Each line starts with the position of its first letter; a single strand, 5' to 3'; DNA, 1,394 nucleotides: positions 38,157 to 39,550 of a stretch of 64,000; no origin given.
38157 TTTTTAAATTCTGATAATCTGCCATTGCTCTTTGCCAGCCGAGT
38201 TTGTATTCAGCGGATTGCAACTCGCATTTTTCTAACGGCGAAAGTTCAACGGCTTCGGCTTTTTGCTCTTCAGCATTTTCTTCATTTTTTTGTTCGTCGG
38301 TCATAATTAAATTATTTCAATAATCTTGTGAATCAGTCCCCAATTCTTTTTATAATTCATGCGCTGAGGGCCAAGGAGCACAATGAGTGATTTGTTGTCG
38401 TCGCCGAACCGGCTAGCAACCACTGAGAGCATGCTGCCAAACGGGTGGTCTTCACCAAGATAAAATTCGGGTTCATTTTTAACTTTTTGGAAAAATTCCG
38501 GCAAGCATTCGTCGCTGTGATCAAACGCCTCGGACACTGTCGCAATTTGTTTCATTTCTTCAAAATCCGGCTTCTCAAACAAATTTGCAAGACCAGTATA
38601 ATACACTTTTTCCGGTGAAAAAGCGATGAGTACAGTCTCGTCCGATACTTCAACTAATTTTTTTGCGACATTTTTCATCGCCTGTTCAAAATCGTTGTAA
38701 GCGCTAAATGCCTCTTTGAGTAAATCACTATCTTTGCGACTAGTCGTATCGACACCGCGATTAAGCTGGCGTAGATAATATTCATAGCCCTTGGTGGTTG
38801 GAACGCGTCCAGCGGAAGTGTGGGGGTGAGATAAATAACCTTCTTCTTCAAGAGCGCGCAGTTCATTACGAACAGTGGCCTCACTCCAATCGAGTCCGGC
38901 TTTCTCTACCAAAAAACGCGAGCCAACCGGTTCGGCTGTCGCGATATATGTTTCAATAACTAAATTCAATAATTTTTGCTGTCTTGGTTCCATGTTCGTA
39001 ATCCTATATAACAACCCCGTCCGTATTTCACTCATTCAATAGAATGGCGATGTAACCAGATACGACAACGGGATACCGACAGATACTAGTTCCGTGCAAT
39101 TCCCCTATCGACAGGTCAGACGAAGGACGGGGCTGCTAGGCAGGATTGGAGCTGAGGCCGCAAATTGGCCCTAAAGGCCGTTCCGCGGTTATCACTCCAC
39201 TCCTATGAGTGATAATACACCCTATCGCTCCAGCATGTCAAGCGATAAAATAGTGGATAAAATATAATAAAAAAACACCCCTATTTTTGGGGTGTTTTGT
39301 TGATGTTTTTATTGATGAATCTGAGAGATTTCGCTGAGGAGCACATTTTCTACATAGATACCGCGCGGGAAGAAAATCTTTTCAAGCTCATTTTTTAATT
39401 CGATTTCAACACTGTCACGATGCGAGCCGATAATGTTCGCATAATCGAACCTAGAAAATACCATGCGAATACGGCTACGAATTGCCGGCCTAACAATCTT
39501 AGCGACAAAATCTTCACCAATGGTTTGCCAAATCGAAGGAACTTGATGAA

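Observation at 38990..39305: CIRCE-controlled heat-shock promoter whose ~170-nt GC-rich structured leader carries an SRP-RNA helix-8-like motif on the opposite strand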

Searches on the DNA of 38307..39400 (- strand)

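Call 4: search_rna_families(source=window, start=38900, end=39400, threshold=evalue, max_evalue=10, show_alignments=6)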
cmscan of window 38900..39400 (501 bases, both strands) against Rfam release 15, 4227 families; matches with E-value up to 10: 22.
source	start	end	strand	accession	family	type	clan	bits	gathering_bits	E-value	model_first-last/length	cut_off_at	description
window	39241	39312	+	RF01770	rimP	Cis-reg; leader;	-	28.6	47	0.012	1-102/102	no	Gammaprotebacteria rimP leader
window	39266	39393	-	RF01859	Phe_leader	Cis-reg; leader;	-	25.6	55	0.044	1-125/125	no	Phenylalanine leader peptide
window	39222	39307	+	RF02075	STnc230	Gene; sRNA;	-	25.4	50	0.16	1-83/83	no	Enterobacterial sRNA STnc230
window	39257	39311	+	RF02362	Yfr10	Gene; sRNA;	-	25.1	43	0.16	1-78/78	no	Cyanobacterial functional RNA 10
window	39235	39305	+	RF02063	STnc350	Gene; sRNA;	-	23.6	60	0.043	1-68/68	no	Salmonella enterica sRNA STnc350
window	39244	39324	-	RF01770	rimP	Cis-reg; leader;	-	22.5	47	0.25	1-102/102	no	Gammaprotebacteria rimP leader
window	39223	39303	+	RF02713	MCS4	Gene; sRNA;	-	22.5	56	0.64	1-123/123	no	Mycoplasma sRNA MCS4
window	39270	39314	-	RF02427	SpF10_sRNA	Gene; sRNA;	-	22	60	0.098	1-57/57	no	Streptococcus sRNA SpF10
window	39260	39321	-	RF02362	Yfr10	Gene; sRNA;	-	21.9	43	0.75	1-78/78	no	Cyanobacterial functional RNA 10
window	39237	39298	+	RF02844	RefA9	Gene; antisense;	-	21.7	49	0.6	1-64/64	no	Enterococcus sRNA A9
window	39237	39349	+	RF01743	leu-phe_leader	Cis-reg; leader;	-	19.3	70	1.1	1-162/162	no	leu/phe leader RNA from Lactococcus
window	39253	39323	+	RF00280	SNORD51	Gene; snRNA; snoRNA; CD-box;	CL00054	18.5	50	1.9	1-79/79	no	Small nucleolar RNA SNORD51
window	39249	39304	+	RF01859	Phe_leader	Cis-reg; leader;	-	18.4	55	1.7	1-125/125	no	Phenylalanine leader peptide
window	39258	39336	+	RF01485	rli61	Cis-reg;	-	17.6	50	1.4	1-106/106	no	Listeria sRNA rli61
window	39331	39359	-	RF02290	TtnuCD14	Gene; snRNA; snoRNA; CD-box;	-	17.3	75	8.2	46-75/75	no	Tetrahymena snoRNA TtnuCD14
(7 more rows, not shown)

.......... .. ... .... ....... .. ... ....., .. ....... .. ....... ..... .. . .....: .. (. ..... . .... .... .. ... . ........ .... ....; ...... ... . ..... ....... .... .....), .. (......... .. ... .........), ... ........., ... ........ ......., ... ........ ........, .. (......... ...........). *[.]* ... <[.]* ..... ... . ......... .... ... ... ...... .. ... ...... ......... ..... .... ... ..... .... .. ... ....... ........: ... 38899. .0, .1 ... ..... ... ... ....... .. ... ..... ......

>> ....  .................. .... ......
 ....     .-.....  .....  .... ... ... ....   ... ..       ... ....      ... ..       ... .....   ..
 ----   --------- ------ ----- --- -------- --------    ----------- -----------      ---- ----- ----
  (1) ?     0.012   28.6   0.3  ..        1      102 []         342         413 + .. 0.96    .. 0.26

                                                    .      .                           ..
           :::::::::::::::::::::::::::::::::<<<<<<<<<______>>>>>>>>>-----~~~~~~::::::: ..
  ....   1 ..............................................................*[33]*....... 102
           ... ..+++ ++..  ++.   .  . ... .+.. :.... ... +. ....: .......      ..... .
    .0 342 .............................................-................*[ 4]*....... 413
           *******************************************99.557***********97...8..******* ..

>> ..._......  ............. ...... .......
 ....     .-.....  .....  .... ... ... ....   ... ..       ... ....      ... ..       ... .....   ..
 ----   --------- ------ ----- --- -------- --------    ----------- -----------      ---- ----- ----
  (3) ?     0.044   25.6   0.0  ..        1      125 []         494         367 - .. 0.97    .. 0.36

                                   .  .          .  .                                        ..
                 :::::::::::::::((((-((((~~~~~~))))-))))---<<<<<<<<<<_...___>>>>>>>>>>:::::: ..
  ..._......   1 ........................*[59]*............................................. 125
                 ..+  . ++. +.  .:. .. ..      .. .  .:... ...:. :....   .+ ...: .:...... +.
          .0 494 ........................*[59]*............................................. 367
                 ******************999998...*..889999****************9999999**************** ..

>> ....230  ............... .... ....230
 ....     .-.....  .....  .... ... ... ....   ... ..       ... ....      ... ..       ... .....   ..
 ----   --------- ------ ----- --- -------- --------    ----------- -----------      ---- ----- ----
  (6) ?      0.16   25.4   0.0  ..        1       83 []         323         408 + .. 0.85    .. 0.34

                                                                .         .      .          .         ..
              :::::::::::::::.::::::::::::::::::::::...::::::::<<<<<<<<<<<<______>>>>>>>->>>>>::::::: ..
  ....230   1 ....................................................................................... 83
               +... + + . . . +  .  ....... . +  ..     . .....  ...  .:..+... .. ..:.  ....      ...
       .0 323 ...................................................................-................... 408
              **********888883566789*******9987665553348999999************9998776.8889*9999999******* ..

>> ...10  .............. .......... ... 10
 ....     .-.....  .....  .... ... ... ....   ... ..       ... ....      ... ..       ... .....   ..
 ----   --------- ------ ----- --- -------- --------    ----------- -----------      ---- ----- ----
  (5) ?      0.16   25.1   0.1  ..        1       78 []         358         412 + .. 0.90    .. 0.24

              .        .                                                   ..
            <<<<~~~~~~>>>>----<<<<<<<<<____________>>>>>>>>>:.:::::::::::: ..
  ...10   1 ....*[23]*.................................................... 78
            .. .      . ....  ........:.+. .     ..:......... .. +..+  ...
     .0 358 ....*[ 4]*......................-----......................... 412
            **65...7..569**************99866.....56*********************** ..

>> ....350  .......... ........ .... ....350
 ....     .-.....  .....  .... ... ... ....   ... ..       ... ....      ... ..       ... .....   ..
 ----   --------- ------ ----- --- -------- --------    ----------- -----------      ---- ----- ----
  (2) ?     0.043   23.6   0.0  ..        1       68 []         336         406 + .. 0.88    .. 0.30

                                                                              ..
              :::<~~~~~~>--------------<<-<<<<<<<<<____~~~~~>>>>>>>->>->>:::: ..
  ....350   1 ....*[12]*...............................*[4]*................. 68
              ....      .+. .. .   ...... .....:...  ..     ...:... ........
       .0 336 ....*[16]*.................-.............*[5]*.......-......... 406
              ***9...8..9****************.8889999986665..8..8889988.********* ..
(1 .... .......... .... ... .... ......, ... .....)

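Call 43: build_rna_model(alignment_id=A3)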
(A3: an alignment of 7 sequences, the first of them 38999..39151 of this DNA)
Model R1 built from alignment A3 (7 sequences, 160 columns); structure: RNAalifold consensus.
model positions 154; base pairs 44; branch points 1; effective number of sequences 1.25; information 0.59 bits per position. Calibrated on 0.2 Mb of random sequence (short: E-values are rough).
structure used (alignment columns):
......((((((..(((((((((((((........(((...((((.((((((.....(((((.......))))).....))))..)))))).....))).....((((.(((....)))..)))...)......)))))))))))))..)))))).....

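Call 44: search_with_rna_model(model_id=R1, source=window, max_evalue=10)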
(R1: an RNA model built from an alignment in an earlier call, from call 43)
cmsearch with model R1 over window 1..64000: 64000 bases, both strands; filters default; matches with E-value up to 10: 2.
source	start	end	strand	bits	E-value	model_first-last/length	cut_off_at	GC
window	38999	39151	-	163.6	5e-43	1-154/154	no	0.48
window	38996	39148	+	23.2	0.0002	1-154/154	no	0.48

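Call 46: search_with_rna_model(model_id=R1, sources=[L002, L003, L004, L005, L006, L007, L008, L009, L010, L011, L012, L013, L014, L015, L016, L017, L018, L019, L020, L021, L022, L023, L024, L025, L026, L027, L028, L029, L030, L031, L032, L033, L034, L035, L036, L037, L038, L039, L040, L041, L042, L043, L044, L045, L046, L047, L048, L049, L050, L051, L052, L053, L054, L055, L056, L057, L058, L059, L060, L061, L062, L063, L064, L065, L066, L067, L068, L069, L070, L071, L072, L073, L074, L075, L076, L077, L078, L079, L080, L081, L082, L083, L084, L085, L087, L088, L089, L091, L092, L093, L095, L096, L097, L098, L099], max_evalue=1)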
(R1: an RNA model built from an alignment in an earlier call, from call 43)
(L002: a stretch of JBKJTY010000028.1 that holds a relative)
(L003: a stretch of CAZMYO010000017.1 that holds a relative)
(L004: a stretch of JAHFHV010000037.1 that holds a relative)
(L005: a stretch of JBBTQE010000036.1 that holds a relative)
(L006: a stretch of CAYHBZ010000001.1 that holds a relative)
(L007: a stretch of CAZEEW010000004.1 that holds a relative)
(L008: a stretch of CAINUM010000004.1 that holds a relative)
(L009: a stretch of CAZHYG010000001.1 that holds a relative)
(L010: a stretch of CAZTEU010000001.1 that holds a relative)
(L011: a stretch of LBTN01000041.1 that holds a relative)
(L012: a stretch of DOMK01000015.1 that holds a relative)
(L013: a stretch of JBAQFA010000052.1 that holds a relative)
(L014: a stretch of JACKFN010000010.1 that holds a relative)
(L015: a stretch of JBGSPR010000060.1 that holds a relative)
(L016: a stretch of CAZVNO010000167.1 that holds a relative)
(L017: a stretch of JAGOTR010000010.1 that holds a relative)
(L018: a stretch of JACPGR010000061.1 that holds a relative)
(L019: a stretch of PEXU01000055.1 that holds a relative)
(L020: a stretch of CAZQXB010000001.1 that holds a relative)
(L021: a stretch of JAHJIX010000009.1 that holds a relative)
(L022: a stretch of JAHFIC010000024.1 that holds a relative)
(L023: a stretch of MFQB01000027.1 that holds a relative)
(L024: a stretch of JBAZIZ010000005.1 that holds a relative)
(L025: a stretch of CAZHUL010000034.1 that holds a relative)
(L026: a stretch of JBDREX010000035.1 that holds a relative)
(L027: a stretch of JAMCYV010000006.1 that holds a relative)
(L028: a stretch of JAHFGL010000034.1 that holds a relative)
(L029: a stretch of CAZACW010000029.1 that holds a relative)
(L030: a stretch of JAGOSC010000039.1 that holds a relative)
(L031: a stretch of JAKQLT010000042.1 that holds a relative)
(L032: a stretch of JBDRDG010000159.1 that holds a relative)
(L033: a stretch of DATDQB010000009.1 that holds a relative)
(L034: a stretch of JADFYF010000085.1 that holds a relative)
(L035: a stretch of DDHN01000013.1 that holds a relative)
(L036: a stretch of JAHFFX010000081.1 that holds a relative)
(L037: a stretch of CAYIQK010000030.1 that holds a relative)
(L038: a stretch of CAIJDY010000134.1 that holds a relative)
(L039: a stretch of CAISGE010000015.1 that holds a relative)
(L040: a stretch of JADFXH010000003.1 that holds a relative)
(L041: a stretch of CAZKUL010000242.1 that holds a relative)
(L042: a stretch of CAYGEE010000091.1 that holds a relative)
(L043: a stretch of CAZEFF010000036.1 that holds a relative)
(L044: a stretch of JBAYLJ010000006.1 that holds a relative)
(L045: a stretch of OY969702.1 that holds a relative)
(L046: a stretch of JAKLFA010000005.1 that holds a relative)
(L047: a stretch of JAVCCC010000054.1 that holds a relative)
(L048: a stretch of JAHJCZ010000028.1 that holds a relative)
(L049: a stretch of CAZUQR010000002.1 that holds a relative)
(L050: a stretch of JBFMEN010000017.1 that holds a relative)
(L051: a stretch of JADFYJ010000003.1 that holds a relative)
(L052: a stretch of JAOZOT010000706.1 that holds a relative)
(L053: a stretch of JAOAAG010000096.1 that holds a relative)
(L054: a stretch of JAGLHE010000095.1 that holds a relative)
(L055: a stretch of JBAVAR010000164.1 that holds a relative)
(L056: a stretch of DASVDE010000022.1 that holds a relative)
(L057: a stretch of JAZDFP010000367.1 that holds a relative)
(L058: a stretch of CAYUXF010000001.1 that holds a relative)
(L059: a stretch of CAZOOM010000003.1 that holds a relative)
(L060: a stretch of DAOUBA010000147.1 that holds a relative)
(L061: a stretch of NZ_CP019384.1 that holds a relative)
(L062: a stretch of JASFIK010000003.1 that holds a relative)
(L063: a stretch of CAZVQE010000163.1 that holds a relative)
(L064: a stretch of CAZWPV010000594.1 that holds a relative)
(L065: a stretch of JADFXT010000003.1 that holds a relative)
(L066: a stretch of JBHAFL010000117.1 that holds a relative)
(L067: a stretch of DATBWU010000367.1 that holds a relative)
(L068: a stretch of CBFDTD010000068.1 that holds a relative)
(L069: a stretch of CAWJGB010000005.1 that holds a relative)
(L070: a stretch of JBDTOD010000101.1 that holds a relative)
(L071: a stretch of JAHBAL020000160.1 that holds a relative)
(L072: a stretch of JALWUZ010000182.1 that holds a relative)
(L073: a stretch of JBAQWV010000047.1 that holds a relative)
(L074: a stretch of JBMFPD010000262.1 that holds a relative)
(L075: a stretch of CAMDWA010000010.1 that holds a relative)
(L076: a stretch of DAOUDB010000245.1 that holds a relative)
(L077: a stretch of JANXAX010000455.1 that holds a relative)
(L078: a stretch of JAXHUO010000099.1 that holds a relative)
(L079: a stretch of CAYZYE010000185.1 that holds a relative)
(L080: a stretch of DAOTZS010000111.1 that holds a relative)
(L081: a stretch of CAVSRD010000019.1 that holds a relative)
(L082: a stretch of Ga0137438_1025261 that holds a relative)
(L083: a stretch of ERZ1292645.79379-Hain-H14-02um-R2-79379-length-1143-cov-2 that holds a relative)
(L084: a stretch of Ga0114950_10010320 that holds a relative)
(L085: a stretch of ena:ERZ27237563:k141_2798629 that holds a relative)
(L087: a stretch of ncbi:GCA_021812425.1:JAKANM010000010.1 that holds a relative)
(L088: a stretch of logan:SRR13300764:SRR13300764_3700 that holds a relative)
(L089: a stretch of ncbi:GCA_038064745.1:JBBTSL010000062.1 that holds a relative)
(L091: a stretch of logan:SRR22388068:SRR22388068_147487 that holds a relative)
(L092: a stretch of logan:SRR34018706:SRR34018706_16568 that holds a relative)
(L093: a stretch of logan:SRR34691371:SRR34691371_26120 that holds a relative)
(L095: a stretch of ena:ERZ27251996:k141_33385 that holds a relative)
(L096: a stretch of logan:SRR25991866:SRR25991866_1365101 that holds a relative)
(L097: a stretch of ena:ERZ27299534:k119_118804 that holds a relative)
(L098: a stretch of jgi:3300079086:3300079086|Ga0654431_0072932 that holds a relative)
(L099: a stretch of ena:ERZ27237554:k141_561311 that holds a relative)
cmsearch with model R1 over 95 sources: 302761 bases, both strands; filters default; matches with E-value up to 1: 13.
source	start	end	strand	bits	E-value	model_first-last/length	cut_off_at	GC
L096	148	301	+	178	2.6e-46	1-154/154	no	0.52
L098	81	234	+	175.6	1.2e-45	1-154/154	no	0.51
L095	141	294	+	164.6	1.3e-42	1-154/154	no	0.53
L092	207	362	+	156.7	1.9e-40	1-154/154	no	0.49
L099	43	194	+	154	1.1e-39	1-154/154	no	0.53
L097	927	1079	+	149.5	1.7e-38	1-154/154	no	0.5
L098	84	237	-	28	4.4e-05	1-154/154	no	0.49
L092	210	365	-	24.9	0.00031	1-154/154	no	0.47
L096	151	304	-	23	0.001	1-154/154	no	0.51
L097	930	1082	-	19.3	0.011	1-154/154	no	0.49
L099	46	197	-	19.2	0.011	1-154/154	no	0.53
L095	144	297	-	13.3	0.48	1-154/154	no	0.53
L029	1381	1424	-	12.9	0.61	1-154/154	no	0.55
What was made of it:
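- The element is single-copy: the covariance model R1 finds no other hit in the 64-kb window or in 300 kb of related loci (calls 44, 46).
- Tried and rejected: R1 run over 95 loci returns only the seed sequences (call 46).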
